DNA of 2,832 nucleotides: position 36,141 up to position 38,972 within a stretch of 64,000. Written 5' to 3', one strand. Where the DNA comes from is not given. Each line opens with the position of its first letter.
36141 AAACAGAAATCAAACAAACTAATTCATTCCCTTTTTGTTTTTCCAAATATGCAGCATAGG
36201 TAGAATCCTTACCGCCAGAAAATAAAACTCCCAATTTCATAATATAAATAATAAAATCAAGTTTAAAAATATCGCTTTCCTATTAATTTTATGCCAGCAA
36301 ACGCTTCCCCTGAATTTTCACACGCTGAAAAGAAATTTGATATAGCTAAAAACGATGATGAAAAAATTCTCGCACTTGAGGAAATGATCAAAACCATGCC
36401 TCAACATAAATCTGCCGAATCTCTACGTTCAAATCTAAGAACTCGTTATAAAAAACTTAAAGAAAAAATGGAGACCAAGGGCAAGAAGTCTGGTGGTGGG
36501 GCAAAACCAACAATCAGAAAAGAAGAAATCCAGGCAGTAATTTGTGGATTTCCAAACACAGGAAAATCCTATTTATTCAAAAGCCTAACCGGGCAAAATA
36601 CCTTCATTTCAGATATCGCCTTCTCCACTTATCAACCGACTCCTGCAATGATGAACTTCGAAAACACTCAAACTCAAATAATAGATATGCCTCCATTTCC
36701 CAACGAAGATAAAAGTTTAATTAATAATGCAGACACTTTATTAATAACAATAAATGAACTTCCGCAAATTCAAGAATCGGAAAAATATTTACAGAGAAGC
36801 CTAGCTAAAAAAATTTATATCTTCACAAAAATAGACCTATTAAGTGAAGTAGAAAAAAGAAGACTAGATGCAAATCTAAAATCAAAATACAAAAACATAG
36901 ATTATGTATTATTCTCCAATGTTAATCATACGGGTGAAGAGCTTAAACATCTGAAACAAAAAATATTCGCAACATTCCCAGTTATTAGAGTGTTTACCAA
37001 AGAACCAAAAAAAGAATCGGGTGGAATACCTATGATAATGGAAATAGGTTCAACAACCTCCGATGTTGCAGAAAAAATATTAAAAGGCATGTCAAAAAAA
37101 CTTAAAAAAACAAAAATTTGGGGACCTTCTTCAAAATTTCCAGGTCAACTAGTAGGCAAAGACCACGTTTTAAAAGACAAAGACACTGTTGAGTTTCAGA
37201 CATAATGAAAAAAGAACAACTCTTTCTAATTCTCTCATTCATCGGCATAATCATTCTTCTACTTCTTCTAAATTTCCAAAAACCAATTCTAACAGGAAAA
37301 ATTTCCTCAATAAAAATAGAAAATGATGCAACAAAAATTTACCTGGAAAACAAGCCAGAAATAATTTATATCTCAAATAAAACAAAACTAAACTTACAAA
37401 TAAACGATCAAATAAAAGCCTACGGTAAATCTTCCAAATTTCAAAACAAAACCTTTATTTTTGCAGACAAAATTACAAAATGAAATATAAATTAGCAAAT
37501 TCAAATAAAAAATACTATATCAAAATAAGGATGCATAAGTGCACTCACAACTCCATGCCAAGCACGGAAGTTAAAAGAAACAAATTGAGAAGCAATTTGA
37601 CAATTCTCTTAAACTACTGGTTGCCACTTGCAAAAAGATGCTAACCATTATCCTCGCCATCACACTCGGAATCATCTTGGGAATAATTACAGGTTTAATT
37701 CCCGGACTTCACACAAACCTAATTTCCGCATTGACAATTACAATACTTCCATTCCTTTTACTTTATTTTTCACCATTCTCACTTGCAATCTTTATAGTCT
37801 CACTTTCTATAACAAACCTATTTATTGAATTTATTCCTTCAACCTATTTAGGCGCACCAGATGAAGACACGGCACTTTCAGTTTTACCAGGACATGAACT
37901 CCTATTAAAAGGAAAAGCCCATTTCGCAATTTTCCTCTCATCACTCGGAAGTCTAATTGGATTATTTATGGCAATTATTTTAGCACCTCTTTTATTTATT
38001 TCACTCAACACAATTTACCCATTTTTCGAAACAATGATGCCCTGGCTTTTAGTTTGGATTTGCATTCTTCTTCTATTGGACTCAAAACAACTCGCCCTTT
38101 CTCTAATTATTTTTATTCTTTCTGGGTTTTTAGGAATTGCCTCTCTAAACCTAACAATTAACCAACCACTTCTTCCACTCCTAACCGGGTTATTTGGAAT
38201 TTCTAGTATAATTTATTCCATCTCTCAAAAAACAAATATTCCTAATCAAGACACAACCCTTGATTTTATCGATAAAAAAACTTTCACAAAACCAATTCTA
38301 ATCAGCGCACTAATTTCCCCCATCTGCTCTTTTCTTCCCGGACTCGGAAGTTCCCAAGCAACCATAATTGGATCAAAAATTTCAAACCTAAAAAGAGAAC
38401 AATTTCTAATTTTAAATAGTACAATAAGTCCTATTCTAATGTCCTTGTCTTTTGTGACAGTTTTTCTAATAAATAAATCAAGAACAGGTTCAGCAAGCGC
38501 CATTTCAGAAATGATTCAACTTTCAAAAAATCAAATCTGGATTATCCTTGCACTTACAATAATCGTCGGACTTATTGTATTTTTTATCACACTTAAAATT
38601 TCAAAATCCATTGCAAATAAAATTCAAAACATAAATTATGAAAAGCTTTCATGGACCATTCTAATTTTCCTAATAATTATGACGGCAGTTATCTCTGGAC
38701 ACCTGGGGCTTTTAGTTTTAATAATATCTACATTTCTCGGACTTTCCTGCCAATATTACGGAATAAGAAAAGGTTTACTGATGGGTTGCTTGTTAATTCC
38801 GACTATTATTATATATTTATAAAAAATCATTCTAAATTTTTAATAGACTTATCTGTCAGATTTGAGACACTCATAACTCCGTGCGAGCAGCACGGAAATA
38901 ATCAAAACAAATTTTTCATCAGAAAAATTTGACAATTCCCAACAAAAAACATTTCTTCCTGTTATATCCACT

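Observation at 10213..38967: Twelve co-oriented two-hairpin intergenic elements with compensatory stem changes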

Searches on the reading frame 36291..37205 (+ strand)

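Call 23: search_protein_families(library=pfam, proteins=[window:36291-37205:+])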
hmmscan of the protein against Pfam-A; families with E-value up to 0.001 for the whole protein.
window:36291-37205:+ (304 aa): 4 families
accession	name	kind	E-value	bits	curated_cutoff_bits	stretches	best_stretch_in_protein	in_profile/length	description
PF01926.29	MMR_HSR1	-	1.3e-12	48.2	21.9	1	82-178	2-111/113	50S ribosome-binding GTPase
PF02824.27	TGS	-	2e-08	34.6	22.2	1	243-302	12-58/60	TGS domain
PF02421.24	FeoB_N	-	5.9e-07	29.6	27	1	81-135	2-56/156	Ferrous iron transport protein B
PF03193.22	RsgA_GTPase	-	0.00023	21.4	30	0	139-226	15-105/174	RsgA GTPase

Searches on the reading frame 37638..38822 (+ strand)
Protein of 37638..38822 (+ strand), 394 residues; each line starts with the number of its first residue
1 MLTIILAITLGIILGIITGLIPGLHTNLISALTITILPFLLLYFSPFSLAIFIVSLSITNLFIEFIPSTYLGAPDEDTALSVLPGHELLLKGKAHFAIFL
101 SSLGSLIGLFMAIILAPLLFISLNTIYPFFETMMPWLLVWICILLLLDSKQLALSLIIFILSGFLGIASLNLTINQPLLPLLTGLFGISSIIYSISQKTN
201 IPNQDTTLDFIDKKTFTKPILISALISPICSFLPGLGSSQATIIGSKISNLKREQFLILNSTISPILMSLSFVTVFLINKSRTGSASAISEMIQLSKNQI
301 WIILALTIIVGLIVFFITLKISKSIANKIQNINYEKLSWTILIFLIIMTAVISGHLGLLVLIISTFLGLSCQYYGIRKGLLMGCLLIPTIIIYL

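Call 8: search_protein_families(library=pfam, proteins=[window:37638-38822:+])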
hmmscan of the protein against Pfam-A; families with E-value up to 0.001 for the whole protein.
window:37638-38822:+ (394 aa): 1 family
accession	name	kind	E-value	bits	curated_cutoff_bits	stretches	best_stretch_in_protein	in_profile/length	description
PF01970.21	TctA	-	7.5e-51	173.5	28.9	1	5-382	1-422/423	Tripartite tricarboxylate transporter TctA family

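Call 38: find_homologous_proteins(query=window:37638-38822:+, max_evalue=1e-40)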
Query window:37638-38822:+ (394 aa): 2332 proteins with E <= 1e-40 among 8000 candidates; the best 120 are listed.
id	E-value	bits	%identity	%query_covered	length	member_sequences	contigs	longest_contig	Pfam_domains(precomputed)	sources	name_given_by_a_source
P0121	1.2e-231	787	100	100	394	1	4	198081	PF01970.22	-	-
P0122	3.1e-184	631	81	96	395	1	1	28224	PF01970.22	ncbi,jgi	jgi:putative membrane protein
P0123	8.6e-183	626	77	100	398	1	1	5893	PF01970.22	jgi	jgi:putative membrane protein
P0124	4.3e-149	515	65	95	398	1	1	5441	PF01970.22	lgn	-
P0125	1.3e-146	507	65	99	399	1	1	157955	PF01970.22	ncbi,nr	ncbi:Tripartite tricarboxylate transporter TctA family protein [uncultured archaeon]|nr:Tripartite t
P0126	1.8e-142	493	64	98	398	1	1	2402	PF01970.22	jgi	jgi:putative membrane protein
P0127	4.3e-140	485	62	100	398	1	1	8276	PF01970.22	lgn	-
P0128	7.9e-140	484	61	99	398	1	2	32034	PF01970.22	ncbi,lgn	-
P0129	1.3e-138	480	59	100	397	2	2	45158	PF01970.22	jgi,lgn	jgi:putative membrane protein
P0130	2.6e-136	473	59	100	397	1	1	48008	PF01970.22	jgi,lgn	jgi:putative membrane protein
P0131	5.8e-136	472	59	100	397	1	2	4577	PF01970.22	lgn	-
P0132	7.6e-136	471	59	100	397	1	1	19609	PF01970.22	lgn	-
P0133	1.3e-134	467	62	96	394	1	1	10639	PF01970.22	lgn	-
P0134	6.1e-133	462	61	96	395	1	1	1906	PF01970.22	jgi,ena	jgi:putative membrane protein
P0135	6.6e-133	462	60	95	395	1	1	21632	PF01970.22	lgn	-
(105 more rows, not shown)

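Call 39: find_encoding_contigs(protein=P0122, flank=10000, max_places=3)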
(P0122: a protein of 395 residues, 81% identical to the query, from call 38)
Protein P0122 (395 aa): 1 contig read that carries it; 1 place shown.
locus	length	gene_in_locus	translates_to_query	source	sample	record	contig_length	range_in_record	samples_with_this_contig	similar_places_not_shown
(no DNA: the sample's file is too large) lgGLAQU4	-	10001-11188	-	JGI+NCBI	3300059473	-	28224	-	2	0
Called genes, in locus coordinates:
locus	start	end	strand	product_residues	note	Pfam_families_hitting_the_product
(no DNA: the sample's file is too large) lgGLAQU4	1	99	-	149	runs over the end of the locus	-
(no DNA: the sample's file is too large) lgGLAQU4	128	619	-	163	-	-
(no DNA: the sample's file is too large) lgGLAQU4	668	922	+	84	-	PF18898:DUF5654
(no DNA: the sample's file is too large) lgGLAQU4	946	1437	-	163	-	-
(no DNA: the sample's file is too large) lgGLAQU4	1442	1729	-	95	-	-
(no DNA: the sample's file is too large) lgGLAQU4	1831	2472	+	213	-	PF02163:Peptidase_M50 (faint)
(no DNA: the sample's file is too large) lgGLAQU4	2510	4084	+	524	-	PF00270:DEAD, PF04851:ResIII, PF18766:SWI2_SNF2 (faint), PF21210:RNA_helicase_helical, PF00271:Helicase_C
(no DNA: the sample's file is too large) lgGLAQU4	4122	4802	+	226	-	PF02732:ERCC4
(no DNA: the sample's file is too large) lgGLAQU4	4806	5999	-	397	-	PF00675:Peptidase_M16, PF05193:Peptidase_M16_C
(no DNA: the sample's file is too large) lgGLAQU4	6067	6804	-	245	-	-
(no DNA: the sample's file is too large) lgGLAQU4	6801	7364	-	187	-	PF00117:GATase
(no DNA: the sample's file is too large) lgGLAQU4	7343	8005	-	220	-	PF01902:Diphthami_syn_2_N, PF28410:Diphthami_syn_2_C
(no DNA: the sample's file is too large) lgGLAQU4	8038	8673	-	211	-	-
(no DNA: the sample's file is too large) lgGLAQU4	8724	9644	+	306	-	PF01926:MMR_HSR1, PF02421:FeoB_N (weak), PF02824:TGS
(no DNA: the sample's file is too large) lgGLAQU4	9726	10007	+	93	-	-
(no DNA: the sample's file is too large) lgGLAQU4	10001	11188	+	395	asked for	PF01970:TctA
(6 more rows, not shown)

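Call 40: find_encoding_contigs(protein=P0123, flank=10000, max_places=3)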
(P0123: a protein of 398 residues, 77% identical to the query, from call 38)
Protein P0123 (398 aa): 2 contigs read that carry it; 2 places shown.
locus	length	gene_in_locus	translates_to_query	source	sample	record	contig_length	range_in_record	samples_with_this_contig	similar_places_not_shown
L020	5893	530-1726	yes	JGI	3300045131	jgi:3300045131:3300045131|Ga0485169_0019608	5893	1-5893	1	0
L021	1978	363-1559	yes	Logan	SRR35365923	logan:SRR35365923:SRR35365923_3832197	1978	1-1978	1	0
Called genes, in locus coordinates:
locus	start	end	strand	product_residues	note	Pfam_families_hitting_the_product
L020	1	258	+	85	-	?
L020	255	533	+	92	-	-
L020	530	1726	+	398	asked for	PF01970:TctA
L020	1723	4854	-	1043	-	PF02811:PHP, PF07733:DNA_pol3_alpha, PF17657:DNA_pol3_finger, PF14579:HHH_6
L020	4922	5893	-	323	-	?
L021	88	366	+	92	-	-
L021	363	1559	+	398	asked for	PF01970:TctA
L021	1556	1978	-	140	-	?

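Call 66: find_encoding_contigs(protein=P0125, flank=10000, max_places=2)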
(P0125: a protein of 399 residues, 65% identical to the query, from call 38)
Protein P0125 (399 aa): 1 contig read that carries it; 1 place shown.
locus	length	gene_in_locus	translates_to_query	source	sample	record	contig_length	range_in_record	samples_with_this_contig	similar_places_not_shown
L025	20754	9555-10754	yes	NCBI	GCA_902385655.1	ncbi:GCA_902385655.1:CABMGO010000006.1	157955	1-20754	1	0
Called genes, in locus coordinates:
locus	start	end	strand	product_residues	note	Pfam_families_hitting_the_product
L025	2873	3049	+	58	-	-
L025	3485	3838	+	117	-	-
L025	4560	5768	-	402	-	PF00675:Peptidase_M16, PF05193:Peptidase_M16_C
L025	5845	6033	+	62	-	PF04070:DUF378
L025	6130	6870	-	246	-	PF07091:FmrO (weak)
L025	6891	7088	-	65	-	-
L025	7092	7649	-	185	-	PF00117:GATase, PF07722:Peptidase_C26 (faint)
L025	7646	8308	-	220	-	PF01902:Diphthami_syn_2_N, PF28410:Diphthami_syn_2_C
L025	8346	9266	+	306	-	PF01926:MMR_HSR1, PF02421:FeoB_N, PF02824:TGS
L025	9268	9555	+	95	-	-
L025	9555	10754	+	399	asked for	PF01970:TctA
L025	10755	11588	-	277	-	PF04055:Radical_SAM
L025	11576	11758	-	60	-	-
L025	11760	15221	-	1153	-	PF03833:PolC_DP2_N, PF24844:PolC_DP2_central, PF24846:PolC_DP2_cat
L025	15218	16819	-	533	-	PF00149:Metallophos, PF04042:DNA_pol_E_B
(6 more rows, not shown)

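Call 67: find_encoding_contigs(protein=P0124, flank=10000, max_places=2)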
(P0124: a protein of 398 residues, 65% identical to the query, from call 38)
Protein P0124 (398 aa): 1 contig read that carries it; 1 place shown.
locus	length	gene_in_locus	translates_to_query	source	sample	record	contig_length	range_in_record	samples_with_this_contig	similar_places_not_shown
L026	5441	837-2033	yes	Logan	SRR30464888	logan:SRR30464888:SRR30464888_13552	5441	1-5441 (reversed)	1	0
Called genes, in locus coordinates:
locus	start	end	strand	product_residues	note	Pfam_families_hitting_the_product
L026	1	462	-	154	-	?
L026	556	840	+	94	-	-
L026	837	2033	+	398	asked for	PF01970:TctA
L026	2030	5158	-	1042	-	PF02811:PHP, PF07733:DNA_pol3_alpha, PF17657:DNA_pol3_finger, PF14579:HHH_6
